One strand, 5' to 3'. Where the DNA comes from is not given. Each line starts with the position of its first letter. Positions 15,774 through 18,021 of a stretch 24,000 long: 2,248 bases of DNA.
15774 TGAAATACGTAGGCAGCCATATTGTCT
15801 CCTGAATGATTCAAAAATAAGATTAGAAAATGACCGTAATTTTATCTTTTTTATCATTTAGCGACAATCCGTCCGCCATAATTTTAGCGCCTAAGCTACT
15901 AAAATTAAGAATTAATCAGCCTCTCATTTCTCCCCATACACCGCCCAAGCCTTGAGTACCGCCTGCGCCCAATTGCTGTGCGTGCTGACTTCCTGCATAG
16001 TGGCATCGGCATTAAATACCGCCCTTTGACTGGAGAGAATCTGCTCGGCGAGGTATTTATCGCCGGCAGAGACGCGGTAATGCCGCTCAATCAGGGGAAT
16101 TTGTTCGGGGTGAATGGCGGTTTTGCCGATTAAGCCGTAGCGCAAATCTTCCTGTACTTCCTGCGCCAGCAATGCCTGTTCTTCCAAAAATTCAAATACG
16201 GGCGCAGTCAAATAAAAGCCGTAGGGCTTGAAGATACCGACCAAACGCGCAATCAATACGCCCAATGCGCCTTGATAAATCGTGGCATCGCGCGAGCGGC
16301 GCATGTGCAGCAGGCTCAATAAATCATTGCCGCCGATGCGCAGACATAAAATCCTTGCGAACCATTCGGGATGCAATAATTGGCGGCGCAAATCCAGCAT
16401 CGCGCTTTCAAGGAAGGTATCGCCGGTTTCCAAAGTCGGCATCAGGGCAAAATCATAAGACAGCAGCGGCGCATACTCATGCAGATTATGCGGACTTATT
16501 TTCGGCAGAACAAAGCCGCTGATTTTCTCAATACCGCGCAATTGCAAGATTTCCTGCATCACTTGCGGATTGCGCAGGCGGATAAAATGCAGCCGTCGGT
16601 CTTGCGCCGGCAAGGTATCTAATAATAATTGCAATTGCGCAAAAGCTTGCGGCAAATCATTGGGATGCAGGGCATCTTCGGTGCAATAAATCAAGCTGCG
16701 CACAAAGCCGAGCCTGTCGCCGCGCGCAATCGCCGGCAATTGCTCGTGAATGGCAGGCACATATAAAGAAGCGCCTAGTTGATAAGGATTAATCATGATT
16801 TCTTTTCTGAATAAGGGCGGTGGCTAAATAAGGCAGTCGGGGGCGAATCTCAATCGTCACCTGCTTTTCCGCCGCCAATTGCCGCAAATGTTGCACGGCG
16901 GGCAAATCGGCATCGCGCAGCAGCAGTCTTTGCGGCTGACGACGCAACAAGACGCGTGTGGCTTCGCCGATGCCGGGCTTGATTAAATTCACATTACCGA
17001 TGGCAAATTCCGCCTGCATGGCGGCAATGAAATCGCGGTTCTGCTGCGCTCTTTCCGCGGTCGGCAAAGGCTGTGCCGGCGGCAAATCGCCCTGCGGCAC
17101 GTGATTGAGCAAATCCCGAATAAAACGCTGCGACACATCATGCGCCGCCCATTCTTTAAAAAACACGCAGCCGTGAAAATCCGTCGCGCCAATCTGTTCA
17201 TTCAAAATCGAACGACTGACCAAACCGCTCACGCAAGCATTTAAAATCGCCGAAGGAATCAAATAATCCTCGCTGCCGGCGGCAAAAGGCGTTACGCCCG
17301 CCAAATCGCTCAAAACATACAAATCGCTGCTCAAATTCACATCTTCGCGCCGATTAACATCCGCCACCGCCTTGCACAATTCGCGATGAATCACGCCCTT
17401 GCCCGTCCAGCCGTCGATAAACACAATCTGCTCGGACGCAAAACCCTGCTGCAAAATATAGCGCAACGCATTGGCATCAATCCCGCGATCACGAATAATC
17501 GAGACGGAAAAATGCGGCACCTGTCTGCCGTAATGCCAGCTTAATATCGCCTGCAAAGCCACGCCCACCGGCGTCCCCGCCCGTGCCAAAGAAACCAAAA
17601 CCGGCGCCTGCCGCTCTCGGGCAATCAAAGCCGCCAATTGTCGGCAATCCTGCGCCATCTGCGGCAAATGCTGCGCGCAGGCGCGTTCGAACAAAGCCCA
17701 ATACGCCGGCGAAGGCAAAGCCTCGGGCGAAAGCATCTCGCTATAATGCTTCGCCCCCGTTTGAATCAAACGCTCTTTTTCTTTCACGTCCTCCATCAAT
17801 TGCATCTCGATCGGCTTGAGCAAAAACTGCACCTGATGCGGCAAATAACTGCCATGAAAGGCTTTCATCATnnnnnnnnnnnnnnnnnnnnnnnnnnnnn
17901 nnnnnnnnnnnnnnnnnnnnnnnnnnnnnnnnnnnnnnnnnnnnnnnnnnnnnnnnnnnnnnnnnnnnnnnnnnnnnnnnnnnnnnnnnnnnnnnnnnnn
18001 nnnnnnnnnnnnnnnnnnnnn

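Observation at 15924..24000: Wadjet jetABCD extended by two translationally coupled enzyme genes (StiP-like PRTase + CitE/HpcH-like): an apparent six-gene operon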

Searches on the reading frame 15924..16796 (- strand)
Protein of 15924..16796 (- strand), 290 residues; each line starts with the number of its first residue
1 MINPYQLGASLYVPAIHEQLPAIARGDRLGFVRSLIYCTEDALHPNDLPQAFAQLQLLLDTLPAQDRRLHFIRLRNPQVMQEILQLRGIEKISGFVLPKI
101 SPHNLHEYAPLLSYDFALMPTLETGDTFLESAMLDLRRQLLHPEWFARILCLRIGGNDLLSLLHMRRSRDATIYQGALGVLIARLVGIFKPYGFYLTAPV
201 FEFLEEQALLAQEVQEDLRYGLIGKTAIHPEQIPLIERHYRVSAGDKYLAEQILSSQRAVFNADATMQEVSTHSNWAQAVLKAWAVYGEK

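Call 5: search_protein_families(library=pfam, proteins=[window:15924-16796:-], max_evalue=0.01)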
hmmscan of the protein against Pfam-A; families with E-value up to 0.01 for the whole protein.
window:15924-16796:- (290 aa): 1 family
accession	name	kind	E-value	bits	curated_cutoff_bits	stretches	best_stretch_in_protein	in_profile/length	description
PF15617.12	C-C_Bond_Lyase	-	1e-78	265.2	28.4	1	2-288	2-319/320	C-C_Bond_Lyase of the TIM-Barrel fold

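Call 6: search_protein_families(library=padloc, proteins=[window:15924-16796:-], max_evalue=0.01)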
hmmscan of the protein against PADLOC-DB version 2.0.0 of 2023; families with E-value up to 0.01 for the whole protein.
window:15924-16796:- (290 aa): 0 families

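Call 42: search_solved_structures(query=window:15924-16796:-, max_evalue=1)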
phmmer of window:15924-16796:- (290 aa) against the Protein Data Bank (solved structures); distinct sequences matched with E-value up to 1: 11.
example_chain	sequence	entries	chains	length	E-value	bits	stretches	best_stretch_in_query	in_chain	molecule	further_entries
5vxc_A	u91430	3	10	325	0.0039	20.1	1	165-255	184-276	Citrate lyase subunit beta-like protein, mitochondrial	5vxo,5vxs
7vg7_B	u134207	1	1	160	0.079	15.8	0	46-76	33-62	Uteroglobin,PB1m6A9 peptide,Uteroglobin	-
7vf3_B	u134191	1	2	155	0.086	15.7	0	46-75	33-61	Uteroglobin,PB1m7 peptide,Uteroglobin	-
6aq4_A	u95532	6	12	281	0.15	14.9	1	195-263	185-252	Citrate lyase subunit beta-like protein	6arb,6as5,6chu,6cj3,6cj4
1z6k_A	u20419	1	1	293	0.16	14.8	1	195-263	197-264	Citrate Lyase beta subunit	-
4l9y_A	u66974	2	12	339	0.17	14.7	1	186-257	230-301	Malyl-CoA lyase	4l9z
4l7z_A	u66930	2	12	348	0.39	13.5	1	173-278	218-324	HpcH/HpaI aldolase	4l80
1u5h_A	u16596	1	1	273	0.43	13.4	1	195-263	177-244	citE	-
1u5v_A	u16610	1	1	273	0.43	13.4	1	195-263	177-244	citE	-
9kan_B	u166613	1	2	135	0.5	13.2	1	197-251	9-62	VapW antitoxin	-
6kin_A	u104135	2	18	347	0.53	13.1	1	174-278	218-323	HpcH/HpaI aldolase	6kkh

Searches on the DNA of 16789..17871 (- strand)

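Call 60: search_dna_similar(query=L022:2700-3990:+, collection=ecoli_genomes, mode=near, max_rows=3)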
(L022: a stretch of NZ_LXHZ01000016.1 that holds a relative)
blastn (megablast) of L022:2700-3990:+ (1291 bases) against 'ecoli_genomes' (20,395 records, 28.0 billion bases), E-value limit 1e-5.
In 10 record(s) the limit of 40 matching pieces per record was reached: places in those records are undercounted.
Records with a match: 3954; places in all: 14090; records where one place covers at least 80% of the query: 3196.
Genomes with a match: 2899 of 5426; with a place that covers at least 80% of the query: 2451. Places per genome that has any: lowest 1, median 2, highest 43. On chromosomes: 11156 places; on plasmids: 2934.
Best place of each record, by identity: >=99% 209; 95-99% 2145; 90-95% 1517; 80-90% 69; 60-80% 14.
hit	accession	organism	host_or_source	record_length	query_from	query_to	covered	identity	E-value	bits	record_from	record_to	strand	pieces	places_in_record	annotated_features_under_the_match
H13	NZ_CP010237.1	Escherichia coli strain S43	not applicable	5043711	1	1291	100%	98.1%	0e+0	2246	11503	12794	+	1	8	IS5-like element ISKpn26 family transposase | hypothetical protein | ATP-binding protein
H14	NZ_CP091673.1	Escherichia coli strain KKo009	river water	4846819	63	1291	95%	97.2%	0e+0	2074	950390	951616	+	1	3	IS5-like element ISKpn26 family transposase | ykgH: protein YkgH | hypothetical protein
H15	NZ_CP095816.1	Escherichia coli strain FY10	avian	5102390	74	1291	94%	97.5%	0e+0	2076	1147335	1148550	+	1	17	IS5-like element ISKpn26 family transposase | hypothetical protein (x2)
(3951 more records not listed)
